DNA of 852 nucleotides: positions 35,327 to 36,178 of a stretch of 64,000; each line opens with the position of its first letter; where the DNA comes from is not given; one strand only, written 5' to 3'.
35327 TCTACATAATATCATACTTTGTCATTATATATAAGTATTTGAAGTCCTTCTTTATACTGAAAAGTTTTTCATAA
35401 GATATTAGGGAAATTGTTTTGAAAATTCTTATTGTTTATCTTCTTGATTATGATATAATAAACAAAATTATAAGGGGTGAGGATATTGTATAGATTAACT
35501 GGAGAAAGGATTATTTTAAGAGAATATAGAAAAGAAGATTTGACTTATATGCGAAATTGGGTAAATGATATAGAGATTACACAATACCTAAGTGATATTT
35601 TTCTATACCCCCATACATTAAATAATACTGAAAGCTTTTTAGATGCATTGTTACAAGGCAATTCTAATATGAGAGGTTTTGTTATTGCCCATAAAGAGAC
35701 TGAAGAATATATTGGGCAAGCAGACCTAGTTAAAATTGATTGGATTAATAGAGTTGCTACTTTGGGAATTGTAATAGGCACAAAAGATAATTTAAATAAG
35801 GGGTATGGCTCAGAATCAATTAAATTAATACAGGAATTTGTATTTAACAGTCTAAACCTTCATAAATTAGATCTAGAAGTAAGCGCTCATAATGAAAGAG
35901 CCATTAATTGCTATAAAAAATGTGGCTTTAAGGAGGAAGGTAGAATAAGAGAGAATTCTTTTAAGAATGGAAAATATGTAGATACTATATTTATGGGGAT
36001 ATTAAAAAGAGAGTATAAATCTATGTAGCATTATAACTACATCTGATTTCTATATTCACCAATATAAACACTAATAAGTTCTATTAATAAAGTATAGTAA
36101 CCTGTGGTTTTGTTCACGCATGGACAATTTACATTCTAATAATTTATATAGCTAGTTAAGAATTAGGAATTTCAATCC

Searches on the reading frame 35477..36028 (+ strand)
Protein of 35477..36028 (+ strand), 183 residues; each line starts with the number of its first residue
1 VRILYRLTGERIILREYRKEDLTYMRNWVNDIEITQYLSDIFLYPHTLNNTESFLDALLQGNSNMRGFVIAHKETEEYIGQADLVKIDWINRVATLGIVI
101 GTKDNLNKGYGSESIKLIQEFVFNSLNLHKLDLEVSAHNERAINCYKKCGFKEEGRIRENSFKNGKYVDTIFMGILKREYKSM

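Call 67: search_protein_families(library=ncbifam, proteins=[window:35477-36028:+], max_evalue=0.00001)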
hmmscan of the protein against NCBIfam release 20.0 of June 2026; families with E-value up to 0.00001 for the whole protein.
window:35477-36028:+ (183 aa): 17 families
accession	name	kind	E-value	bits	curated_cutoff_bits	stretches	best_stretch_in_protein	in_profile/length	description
NF011709.0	PRK15130.1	equivalog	1.4e-23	83.7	218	1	11-181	6-170/186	spermidine N1-acetyltransferase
TIGR03585.1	PseH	equivalog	8.9e-19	68.1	93.1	1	20-173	9-155/156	UDP-4-amino-4,6-dideoxy-N-acetyl-beta-L-altrosamine N-acetyltransferase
NF007527.0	PRK10140.1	equivalog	1.3e-11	44.6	236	1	91-174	77-159/162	N-acetyltransferase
NF012165.0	AAC_6p_set_A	equivalog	7.5e-10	38.8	280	1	96-158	92-154/177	aminoglycoside 6'-N-acetyltransferase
NF000225.3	AAC_6p_Strep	exception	8.6e-10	38.8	250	1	90-179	64-154/156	aminoglycoside 6'-N-acetyltransferase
TIGR04431.1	N6_acetyl_AAC6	equivalog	1.8e-09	37.5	260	1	12-158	8-161/184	AacA4 family aminoglycoside N(6')-acetyltransferase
NF000431.1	AAC_6p_Ian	exception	2.4e-09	37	400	1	94-173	94-173/190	aminoglycoside N-acetyltransferase AAC(6')-Ian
NF033074.0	AAC_6p_Ib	exception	4.7e-09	36.1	400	1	12-158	8-161/184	AAC(6')-Ib family aminoglycoside 6'-N-acetyltransferase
NF033693.0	AAC_6p_Ie_fam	exception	1.6e-08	34.9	340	1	10-173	6-175/179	AAC(6')-Ie family aminoglycoside N-acetyltransferase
NF000507.1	AAC_6p_Ie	exception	5.9e-08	32.9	450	1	58-173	62-175/201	aminoglycoside N-acetyltransferase AAC(6')-Ie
NF000135.2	AAC_6p_IIc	exception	6.6e-08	32.5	415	1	100-157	103-160/193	aminoglycoside N-acetyltransferase AAC(6')-IIc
NF033151.0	AAC_6p_A10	exception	3.2e-07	30.5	400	1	50-173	53-174/178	AAC(6')-I family aminoglycoside 6'-N-acetyltransferase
NF008072.0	PRK10809.1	equivalog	2.4e-06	27.4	190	1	6-181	21-191/194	ribosomal protein S5-alanine N-acetyltransferase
NF000016.1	AAC_6p_Im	exception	3.3e-06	27.3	350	0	93-173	94-174/178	aminoglycoside N-acetyltransferase AAC(6')-Im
TIGR01575.1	rimI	equivalog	5e-06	26.7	86.4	1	102-173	64-132/132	ribosomal protein S18-alanine N-acetyltransferase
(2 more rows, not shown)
